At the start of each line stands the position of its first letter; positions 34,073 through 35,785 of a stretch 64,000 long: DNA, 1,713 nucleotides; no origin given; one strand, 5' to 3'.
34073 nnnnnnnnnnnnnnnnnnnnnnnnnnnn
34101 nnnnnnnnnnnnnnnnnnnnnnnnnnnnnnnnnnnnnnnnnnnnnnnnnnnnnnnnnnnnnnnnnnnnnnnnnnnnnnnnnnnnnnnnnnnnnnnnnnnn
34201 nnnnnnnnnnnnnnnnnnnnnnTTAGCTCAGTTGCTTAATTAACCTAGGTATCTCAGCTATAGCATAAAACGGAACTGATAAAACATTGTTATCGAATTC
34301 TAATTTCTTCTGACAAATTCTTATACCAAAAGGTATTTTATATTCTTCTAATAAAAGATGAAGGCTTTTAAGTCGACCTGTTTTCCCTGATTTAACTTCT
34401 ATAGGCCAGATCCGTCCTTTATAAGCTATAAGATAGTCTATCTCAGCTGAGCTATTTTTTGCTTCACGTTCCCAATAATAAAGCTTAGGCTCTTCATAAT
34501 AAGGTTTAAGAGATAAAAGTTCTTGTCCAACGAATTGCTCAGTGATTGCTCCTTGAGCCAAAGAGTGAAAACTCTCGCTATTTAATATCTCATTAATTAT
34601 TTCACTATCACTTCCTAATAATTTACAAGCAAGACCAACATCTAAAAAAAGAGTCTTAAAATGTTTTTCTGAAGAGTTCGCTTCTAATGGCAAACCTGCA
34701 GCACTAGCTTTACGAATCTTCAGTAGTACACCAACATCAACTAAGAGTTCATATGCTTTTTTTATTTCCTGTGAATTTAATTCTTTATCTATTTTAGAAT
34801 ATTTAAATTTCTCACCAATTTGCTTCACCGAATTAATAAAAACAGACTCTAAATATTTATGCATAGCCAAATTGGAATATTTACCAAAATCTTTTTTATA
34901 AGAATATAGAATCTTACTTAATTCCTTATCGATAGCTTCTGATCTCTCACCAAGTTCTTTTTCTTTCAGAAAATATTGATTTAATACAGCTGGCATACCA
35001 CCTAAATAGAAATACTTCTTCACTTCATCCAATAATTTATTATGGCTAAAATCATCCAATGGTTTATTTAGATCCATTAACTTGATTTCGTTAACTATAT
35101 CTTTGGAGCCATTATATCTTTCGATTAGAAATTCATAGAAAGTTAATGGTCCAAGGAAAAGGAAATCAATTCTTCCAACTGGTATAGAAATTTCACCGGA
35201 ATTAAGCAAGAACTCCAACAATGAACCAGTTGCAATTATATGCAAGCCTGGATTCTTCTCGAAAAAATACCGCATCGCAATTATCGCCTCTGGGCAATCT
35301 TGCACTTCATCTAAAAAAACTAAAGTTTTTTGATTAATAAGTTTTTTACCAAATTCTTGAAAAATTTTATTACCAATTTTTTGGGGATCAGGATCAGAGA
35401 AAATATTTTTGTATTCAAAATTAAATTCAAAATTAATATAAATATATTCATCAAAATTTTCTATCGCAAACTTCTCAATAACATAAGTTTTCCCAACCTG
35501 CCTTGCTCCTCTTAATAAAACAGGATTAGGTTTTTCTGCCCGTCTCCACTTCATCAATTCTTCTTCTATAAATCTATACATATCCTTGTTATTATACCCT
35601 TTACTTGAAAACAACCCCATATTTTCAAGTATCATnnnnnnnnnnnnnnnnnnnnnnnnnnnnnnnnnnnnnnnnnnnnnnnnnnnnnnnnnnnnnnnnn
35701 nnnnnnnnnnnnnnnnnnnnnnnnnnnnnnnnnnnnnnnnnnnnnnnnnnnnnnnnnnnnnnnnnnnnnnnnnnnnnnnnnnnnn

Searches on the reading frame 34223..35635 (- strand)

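Call 47: search_protein_families(library=pfam, proteins=[window:34223-35635:-], max_evalue=0.00001)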
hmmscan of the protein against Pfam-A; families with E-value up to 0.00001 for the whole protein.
window:34223-35635:- (470 aa): 2 families
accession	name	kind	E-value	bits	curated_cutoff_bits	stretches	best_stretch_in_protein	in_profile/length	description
PF13635.12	DUF4143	-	1.2e-29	103.6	28.1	1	247-417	1-160/160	Domain of unknown function (DUF4143)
PF13173.12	AAA_14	-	9e-25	87.6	27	1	37-170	3-129/129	AAA domain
